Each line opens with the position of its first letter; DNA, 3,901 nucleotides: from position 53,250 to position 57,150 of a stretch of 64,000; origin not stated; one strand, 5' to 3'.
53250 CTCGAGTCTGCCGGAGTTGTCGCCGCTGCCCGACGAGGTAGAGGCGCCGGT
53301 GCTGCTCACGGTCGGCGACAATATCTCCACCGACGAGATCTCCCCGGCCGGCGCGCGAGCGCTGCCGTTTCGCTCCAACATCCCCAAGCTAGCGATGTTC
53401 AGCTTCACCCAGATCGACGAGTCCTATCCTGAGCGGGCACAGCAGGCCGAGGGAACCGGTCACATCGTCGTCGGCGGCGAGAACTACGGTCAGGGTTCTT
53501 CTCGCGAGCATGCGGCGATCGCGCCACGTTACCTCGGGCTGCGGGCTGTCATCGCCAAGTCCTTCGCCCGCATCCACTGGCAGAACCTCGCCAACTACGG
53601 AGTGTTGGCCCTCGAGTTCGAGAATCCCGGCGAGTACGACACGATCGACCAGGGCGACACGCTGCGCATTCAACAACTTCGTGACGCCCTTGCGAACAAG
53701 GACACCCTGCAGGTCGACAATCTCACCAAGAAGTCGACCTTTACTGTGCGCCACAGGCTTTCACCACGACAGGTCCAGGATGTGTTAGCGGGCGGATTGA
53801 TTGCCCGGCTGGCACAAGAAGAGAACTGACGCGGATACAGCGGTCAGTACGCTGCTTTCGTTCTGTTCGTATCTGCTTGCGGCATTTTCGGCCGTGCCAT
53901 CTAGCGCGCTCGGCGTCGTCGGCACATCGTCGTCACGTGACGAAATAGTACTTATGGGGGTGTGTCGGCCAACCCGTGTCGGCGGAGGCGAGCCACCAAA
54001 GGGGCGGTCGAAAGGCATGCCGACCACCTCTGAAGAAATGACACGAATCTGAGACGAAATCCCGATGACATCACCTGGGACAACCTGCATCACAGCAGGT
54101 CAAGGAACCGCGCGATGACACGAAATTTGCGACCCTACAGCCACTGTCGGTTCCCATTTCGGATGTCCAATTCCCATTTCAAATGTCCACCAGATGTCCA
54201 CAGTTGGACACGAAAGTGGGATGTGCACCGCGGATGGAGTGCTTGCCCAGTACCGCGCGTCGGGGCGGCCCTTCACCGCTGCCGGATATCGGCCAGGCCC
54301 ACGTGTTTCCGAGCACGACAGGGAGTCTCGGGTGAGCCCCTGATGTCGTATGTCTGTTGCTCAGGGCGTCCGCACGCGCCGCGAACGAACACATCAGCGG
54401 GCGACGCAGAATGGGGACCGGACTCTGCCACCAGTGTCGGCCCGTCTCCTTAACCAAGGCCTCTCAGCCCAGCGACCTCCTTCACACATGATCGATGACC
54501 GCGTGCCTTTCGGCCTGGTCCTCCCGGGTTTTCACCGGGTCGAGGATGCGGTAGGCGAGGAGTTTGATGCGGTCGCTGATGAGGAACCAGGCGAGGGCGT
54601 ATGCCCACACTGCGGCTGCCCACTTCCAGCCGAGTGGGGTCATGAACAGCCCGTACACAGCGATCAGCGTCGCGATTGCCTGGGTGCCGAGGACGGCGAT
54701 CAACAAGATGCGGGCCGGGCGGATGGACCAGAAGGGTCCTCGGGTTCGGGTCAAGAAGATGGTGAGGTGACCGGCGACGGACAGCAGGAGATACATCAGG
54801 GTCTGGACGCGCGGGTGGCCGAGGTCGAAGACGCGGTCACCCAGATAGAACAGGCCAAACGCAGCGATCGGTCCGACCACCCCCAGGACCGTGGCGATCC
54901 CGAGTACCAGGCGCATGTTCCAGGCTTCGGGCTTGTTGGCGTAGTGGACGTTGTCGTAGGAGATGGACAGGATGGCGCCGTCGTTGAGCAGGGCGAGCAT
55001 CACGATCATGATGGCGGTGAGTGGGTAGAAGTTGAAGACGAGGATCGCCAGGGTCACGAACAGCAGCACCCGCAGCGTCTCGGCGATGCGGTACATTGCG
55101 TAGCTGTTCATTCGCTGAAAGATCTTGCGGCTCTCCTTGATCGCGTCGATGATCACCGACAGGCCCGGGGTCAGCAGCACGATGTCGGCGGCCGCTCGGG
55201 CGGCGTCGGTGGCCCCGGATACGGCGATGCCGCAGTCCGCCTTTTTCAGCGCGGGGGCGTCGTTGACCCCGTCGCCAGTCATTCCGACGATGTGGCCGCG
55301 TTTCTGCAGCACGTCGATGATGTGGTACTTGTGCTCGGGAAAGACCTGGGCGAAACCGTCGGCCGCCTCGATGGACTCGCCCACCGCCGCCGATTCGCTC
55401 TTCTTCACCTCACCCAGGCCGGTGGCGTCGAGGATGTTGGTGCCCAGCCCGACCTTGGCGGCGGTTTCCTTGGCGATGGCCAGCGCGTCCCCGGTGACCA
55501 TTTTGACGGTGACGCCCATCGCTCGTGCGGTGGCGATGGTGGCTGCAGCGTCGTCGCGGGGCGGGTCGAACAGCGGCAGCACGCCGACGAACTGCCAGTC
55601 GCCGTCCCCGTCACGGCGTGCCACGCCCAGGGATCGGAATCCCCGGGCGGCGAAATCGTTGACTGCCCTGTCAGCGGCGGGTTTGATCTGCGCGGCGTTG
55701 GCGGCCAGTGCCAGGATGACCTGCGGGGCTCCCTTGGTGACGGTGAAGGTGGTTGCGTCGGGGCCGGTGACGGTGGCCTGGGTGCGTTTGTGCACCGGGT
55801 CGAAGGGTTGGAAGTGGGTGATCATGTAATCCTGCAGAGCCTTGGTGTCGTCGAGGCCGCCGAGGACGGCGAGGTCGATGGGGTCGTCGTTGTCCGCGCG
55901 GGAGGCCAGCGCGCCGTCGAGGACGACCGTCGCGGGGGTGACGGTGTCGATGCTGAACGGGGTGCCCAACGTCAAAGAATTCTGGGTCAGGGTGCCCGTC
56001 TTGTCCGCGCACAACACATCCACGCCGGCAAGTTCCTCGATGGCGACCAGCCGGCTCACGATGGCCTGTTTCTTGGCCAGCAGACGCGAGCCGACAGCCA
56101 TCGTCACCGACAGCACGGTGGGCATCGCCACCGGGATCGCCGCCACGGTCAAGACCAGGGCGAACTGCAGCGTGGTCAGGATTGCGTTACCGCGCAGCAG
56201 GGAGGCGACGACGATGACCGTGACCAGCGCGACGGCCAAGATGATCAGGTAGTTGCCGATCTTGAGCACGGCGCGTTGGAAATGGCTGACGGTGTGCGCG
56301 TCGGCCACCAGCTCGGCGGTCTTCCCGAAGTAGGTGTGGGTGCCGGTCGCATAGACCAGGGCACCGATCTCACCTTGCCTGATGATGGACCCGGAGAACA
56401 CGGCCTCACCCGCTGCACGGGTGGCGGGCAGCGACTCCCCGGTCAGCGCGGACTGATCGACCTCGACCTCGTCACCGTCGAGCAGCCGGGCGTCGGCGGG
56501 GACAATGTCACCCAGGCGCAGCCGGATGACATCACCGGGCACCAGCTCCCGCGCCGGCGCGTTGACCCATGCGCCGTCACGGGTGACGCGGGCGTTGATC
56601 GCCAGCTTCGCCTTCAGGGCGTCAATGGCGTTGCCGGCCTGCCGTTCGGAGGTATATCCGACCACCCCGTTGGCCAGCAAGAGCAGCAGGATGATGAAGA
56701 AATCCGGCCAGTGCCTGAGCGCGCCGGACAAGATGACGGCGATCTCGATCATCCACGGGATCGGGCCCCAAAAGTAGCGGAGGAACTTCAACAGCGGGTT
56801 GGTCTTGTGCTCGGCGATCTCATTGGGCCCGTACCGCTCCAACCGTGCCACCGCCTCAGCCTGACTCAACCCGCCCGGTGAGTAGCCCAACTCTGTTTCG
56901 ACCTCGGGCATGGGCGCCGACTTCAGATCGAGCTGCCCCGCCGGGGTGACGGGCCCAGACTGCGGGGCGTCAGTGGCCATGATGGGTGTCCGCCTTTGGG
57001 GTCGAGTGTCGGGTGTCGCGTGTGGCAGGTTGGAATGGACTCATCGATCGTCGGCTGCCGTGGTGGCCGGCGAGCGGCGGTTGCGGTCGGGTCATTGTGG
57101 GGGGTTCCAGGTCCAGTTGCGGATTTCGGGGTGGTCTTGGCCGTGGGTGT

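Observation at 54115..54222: ACA - 5 bp - TGT: two Tn7-like ends head to tail, indicating tandem insertions at one attachment site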

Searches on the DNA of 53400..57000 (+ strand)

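Call 15: search_dna_similar(query=window:53400-57000:+, collection=plasmids, mode=near, max_rows=15)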
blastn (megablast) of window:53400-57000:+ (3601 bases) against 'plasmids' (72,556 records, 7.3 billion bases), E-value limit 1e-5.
Records with a match: 6; places in all: 6; records where one place covers at least 80% of the query: 0.
Best place of each record, by identity: 80-90% 2; 60-80% 4.
By first word of the organism name: Rhodococcus 2; Caballeronia 2; Frondihabitans 1; Embleya 1.
By predicted mobility (MOB-suite, as given by PLSDB): non-mobilizable 4; mobilizable 2.
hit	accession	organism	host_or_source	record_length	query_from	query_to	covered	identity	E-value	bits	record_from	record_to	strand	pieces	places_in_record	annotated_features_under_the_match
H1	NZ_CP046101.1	Rhodococcus sp. AQ5-07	Metagenomic Assembly,Chronically low ...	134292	1137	3516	66%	81.7%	0e+0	1975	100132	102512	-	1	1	plasma-membrane proton-efflux P-type ATPase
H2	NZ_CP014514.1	Frondihabitans sp. PAMC 28766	Himantormia,single cell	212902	1139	3434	64%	75.5%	0e+0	1098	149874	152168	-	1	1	none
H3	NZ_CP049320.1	Caballeronia sp. SBC2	whole organism,soil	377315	1137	3434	64%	75.2%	0e+0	1059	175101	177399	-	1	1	plasma-membrane proton-efflux P-type ATPase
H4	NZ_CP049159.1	Caballeronia sp. SBC1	whole organism,soil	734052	1137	3434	64%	75.2%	0e+0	1059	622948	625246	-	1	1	plasma-membrane proton-efflux P-type ATPase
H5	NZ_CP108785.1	Embleya sp. NBC_00888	-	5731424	69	266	5%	79.1%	1e-27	134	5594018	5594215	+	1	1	none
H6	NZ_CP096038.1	Rhodococcus pyridinivorans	cell culture,soil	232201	1800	1877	2%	81.5%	5e-6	62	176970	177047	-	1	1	heavy metal translocating P-type ATPase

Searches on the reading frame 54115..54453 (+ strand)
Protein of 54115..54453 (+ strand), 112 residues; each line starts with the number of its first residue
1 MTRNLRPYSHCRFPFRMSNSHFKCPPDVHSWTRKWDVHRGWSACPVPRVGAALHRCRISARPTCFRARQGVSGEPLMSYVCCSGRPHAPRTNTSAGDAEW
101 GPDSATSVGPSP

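Call 25: search_protein_families(library=pfam, proteins=[window:54115-54453:+])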
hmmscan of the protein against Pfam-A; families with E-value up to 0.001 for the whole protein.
window:54115-54453:+ (112 aa): 0 families

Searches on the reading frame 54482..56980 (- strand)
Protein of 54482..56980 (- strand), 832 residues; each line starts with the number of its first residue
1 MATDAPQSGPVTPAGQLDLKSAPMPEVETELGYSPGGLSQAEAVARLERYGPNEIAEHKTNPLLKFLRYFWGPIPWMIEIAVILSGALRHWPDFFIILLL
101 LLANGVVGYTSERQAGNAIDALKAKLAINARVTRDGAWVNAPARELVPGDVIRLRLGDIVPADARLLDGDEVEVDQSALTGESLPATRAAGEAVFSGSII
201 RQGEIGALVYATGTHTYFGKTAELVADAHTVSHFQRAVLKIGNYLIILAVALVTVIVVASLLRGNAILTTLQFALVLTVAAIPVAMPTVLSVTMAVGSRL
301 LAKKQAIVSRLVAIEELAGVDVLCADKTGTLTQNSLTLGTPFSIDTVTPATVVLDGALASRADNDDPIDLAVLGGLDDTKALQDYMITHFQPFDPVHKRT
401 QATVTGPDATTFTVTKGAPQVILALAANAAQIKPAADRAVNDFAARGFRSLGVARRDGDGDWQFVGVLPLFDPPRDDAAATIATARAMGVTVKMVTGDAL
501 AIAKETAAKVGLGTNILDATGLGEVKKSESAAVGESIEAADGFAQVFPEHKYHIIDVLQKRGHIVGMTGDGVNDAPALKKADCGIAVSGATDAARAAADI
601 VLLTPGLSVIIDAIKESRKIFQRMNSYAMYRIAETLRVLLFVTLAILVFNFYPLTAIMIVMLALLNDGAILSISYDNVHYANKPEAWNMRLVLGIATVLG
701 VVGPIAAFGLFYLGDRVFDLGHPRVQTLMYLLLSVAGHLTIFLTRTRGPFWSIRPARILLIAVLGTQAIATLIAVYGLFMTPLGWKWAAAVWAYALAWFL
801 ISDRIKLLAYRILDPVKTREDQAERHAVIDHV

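Call 6: search_protein_families(library=pfam, proteins=[window:54482-56980:-])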
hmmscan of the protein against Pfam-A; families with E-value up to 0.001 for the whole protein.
window:54482-56980:- (832 aa): 3 families
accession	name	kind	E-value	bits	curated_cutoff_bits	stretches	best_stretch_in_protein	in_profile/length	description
PF00122.25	E1-E2_ATPase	-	1.1e-49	168.8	28.1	1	128-304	5-181/181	E1-E2 ATPase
PF00690.31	Cation_ATPase_N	-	1.5e-14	53.8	20.4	1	22-85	4-69/69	Cation transporter/ATPase, N-terminus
PF00702.32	Hydrolase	-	1.5e-13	52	26.4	1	321-582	2-191/191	haloacid dehalogenase-like hydrolase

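Call 34: find_encoding_contigs(protein=window:54482-56980:-, flank=10000, max_places=10)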
Protein window:54482-56980:- (832 aa): no gene with exactly this product is on record in the collection.

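Call 49: find_homologous_proteins(query=window:54482-56980:-, max_evalue=1e-100)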
Query window:54482-56980:- (832 aa): 8000 proteins with E <= 1e-100 among 8000 candidates; the best 120 are listed.
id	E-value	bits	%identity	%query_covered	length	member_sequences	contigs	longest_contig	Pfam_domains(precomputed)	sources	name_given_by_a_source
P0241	0.0e+0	1666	92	99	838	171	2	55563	PF00702.33,PF00690.32,PF00122.26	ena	-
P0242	0.0e+0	1660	92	100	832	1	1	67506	PF00702.33,PF00690.32,PF00122.26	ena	-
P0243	0.0e+0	1659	76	98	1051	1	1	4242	PF00702.33,PF08282.19,PF00690.32,PF00122.26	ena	-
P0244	0.0e+0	1608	89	100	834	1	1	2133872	PF00702.33,PF00690.32,PF00122.26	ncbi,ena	-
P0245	0.0e+0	1592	89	99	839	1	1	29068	PF00702.33,PF00690.32,PF00122.26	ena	-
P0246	0.0e+0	1591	88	99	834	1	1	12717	PF00702.33,PF00690.32,PF00122.26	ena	-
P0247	0.0e+0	1590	88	99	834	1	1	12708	PF00702.33,PF00690.32,PF00122.26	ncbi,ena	-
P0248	0.0e+0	1589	88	99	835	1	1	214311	PF00702.33,PF00690.32,PF00122.26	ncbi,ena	-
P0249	0.0e+0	1587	88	99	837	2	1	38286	PF00702.33,PF00690.32,PF00122.26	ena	-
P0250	0.0e+0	1587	87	99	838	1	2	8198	PF00702.33,PF00690.32,PF00122.26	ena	-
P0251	0.0e+0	1585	87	99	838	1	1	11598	PF00702.33,PF00690.32,PF00122.26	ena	-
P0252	0.0e+0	1585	87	99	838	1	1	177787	PF00702.33,PF00690.32,PF00122.26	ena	-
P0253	0.0e+0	1585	88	99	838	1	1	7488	PF00702.33,PF00690.32,PF00122.26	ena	-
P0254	0.0e+0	1584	88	99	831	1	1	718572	PF00702.33,PF00690.32,PF00122.26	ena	-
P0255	0.0e+0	1583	88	98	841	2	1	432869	PF00702.33,PF00690.32,PF00122.26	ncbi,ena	-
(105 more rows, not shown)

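Call 50: find_encoding_contigs(protein=P0242, flank=10000, max_places=3)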
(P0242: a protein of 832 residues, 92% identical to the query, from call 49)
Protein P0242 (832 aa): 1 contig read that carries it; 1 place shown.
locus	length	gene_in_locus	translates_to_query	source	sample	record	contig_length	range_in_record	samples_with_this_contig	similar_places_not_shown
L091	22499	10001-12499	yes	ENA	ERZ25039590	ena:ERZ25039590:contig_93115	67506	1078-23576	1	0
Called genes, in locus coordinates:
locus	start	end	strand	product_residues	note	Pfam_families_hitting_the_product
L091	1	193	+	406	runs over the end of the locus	PF13518:HTH_28 (faint), PF13551:HTH_29 (faint), PF13936:HTH_38, PF13384:HTH_23 (weak), PF00665:rve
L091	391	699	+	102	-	-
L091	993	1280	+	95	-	PF01527:HTH_Tnp_1, PF13518:HTH_28 (weak), PF13384:HTH_23 (weak)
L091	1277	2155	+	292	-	PF13276:HTH_21, PF00665:rve, PF13683:rve_3, PF13333:rve_2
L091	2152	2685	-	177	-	PF07929:PRiA4_ORF3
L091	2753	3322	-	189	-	PF14659:Phage_int_SAM_3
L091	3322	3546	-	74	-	PF12728:HTH_17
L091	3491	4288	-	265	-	PF20199:RepSA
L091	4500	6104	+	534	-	-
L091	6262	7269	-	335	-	PF01527:HTH_Tnp_1 (faint), PF13384:HTH_23, PF13518:HTH_28, PF13551:HTH_29, PF13565:HTH_32, PF13358:DDE_3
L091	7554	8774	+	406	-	PF13518:HTH_28 (faint), PF13551:HTH_29 (faint), PF13936:HTH_38, PF13384:HTH_23 (weak), PF00665:rve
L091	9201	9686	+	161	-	PF00582:Usp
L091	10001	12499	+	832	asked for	PF00690:Cation_ATPase_N, PF00122:E1-E2_ATPase, PF00702:Hydrolase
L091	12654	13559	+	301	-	PF03976:PPK2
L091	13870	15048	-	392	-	PF01494:FAD_binding_3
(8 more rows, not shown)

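Call 51: find_encoding_contigs(protein=P0241, flank=10000, max_places=3)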
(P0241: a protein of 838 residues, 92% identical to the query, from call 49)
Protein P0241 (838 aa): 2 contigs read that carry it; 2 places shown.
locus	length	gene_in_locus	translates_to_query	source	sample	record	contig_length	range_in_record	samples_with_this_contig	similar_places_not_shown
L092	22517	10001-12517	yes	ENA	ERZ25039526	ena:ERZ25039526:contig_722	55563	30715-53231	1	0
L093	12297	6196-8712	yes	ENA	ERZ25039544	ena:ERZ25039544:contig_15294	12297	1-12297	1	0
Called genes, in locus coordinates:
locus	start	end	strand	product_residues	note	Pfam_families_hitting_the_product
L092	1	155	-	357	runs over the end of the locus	PF00274:Glycolytic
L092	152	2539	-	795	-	PF09364:XFP_N, PF03894:XFP, PF09363:XFP_C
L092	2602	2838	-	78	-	-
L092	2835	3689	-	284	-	PF01145:Band_7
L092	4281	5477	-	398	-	-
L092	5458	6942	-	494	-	PF00690:Cation_ATPase_N, PF00122:E1-E2_ATPase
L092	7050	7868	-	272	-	PF09364:XFP_N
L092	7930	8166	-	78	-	-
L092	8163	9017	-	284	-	PF01145:Band_7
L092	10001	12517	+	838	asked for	PF00690:Cation_ATPase_N, PF00122:E1-E2_ATPase, PF00702:Hydrolase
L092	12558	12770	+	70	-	-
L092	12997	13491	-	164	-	PF19457:DUF5994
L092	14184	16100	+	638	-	PF01326:PPDK_N, PF00391:PEP-utilizers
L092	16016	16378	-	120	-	-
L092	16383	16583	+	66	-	PF02896:PEP-utilizers_C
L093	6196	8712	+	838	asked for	PF00690:Cation_ATPase_N, PF00122:E1-E2_ATPase, PF00702:Hydrolase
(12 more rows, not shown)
